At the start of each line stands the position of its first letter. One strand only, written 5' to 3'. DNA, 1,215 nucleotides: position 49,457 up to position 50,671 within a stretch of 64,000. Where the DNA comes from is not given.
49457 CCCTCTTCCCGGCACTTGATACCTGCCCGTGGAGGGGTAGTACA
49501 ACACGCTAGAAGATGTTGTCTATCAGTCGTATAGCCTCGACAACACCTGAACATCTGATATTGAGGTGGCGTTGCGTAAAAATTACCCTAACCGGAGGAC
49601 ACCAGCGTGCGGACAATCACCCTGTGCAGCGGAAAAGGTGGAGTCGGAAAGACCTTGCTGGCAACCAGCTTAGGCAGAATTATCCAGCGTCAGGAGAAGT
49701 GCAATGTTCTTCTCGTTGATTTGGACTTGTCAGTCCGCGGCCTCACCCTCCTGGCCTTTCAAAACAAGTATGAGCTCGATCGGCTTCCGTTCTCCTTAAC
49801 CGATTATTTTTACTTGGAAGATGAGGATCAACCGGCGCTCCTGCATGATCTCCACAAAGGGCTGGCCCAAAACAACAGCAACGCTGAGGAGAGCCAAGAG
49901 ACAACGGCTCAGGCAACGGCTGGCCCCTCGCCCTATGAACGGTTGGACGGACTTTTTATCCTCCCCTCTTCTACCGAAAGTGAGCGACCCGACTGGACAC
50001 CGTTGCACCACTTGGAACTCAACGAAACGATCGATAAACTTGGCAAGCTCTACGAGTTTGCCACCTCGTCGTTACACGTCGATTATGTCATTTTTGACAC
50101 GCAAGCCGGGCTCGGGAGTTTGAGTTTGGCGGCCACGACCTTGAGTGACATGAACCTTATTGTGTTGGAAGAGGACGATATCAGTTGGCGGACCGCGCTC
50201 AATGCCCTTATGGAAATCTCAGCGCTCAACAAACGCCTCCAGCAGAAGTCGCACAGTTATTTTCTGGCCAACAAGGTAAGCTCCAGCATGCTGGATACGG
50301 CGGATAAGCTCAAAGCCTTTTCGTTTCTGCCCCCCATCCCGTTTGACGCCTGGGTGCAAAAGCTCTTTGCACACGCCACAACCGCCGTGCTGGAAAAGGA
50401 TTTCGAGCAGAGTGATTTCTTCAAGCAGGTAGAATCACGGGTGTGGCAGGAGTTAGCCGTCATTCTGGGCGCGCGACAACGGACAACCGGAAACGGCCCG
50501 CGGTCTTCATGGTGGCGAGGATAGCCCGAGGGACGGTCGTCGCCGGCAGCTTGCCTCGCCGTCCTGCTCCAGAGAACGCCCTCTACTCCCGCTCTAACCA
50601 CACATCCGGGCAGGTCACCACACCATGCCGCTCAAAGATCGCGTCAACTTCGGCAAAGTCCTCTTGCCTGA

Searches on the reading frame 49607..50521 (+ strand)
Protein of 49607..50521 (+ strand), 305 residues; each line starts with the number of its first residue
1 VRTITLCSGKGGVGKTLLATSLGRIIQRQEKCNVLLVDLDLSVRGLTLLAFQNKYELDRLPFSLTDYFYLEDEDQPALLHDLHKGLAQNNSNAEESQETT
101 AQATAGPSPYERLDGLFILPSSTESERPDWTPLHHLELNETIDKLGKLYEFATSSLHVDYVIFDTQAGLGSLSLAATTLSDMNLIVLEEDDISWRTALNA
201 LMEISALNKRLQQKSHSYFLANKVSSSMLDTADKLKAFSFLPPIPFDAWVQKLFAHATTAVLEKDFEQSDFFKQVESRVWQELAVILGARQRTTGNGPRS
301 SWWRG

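Call 83: search_protein_families(library=pfam, proteins=[window:49607-50521:+], max_evalue=0.01)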
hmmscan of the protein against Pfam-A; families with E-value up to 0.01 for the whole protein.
window:49607-50521:+ (305 aa): 7 families
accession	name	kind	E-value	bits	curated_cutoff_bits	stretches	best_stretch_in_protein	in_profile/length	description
PF13614.12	AAA_31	-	2.5e-10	41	27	1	1-213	1-173/177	AAA domain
PF01656.29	CbiA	-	9e-10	39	25.4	1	4-227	1-86/125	CobQ/CobB/MinD/ParA nucleotide binding domain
PF10609.15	ParA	-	5.5e-06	26.4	27.1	1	3-42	5-43/246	NUBPL iron-transfer P-loop NTPase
PF06564.18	CBP_BcsQ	-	0.0012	18.9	21.3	0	1-51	1-48/234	Cellulose biosynthesis protein BcsQ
PF05292.17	MCD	-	0.0013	18.8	23.2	1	137-269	34-162/253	Malonyl-CoA decarboxylase C-terminal domain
PF19818.4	DUF6301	-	0.0056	17.2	27.2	0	250-304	59-113/137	Family of unknown function (DUF6301)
PF02374.21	ArsA_ATPase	-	0.0057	16.3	24.3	1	4-40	3-38/305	Anion-transporting ATPase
